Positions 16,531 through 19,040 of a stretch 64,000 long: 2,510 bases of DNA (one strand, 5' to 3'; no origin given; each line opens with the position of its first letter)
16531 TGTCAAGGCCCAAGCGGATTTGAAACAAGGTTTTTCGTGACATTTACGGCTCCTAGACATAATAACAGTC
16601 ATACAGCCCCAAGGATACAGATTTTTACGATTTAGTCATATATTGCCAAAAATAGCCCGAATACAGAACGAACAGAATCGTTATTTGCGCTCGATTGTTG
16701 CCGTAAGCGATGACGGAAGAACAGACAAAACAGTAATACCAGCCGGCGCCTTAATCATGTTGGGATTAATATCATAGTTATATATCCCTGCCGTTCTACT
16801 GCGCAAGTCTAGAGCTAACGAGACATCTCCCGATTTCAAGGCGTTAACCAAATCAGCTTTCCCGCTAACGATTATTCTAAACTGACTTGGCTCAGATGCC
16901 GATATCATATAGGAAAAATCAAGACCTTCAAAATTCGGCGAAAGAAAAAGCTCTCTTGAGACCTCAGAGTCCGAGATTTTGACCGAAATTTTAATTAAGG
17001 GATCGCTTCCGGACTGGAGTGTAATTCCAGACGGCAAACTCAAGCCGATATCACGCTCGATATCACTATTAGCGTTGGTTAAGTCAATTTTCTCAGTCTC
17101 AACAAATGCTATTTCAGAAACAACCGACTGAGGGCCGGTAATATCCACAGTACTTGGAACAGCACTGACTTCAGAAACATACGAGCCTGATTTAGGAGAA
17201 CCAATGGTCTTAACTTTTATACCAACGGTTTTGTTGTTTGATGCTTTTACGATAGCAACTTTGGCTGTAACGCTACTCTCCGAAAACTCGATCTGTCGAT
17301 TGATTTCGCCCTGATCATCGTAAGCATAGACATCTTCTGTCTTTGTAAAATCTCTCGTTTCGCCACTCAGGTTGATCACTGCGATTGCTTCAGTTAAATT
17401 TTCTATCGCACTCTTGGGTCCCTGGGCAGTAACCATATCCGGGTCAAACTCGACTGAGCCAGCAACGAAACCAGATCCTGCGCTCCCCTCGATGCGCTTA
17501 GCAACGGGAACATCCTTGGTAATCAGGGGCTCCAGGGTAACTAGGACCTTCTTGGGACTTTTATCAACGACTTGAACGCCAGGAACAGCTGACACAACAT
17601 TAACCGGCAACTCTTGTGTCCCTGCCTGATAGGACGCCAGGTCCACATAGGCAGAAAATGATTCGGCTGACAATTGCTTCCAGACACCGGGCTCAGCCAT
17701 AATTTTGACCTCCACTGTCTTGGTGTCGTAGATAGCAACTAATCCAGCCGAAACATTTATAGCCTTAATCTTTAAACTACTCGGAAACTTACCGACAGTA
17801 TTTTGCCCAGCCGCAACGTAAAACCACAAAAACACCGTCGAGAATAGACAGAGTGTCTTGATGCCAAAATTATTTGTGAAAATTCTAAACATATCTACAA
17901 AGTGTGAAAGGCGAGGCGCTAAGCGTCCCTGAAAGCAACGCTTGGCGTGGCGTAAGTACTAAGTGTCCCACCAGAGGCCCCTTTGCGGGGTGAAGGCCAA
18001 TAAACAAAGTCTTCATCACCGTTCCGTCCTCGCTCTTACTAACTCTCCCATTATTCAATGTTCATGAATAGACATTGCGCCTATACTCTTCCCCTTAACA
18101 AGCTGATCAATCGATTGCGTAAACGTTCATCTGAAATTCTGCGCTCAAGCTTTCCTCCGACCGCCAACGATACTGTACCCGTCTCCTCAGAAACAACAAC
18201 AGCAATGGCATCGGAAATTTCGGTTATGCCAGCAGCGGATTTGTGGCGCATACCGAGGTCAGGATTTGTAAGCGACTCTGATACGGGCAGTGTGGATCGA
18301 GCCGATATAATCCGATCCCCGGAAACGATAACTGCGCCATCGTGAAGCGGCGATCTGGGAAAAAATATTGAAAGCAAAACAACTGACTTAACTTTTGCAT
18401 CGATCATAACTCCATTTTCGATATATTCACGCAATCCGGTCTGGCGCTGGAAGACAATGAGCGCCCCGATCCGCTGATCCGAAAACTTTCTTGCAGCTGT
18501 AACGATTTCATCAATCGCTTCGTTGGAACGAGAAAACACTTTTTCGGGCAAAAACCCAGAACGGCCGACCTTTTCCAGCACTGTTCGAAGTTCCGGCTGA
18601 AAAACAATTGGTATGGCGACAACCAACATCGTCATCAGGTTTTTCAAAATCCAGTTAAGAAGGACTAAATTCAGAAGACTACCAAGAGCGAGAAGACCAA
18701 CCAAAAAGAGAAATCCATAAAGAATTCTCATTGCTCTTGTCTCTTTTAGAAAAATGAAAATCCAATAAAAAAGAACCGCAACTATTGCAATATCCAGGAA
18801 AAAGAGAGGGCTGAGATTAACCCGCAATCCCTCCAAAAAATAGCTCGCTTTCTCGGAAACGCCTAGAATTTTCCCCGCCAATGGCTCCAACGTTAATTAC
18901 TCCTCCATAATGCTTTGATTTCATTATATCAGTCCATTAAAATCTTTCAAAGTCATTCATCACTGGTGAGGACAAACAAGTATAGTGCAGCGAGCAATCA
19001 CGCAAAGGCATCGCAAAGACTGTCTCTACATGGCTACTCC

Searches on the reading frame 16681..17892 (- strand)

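Call 92: search_protein_families(library=pfam, proteins=[window:16681-17892:-], max_evalue=0.00001)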
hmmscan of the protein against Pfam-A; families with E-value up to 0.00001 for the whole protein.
window:16681-17892:- (403 aa): 1 family
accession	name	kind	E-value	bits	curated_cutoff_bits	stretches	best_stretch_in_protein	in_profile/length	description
PF07949.17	YbbR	-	3.4e-31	107.8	22.3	2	128-212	1-81/81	YbbR-like protein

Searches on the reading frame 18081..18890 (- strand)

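Call 92: search_protein_families(library=pfam, proteins=[window:18081-18890:-], max_evalue=0.00001)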
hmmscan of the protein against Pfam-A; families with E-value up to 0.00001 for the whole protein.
window:18081-18890:- (269 aa): 2 families
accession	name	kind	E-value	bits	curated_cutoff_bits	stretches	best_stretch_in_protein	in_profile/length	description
PF02457.21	DAC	-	1.6e-39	134.6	27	1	131-248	2-119/119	DisA bacterial checkpoint controller nucleotide-binding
PF19293.4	CdaA_N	-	8.2e-08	32.8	23.8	1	31-100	10-80/81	CdaA N-terminal transmembrane domain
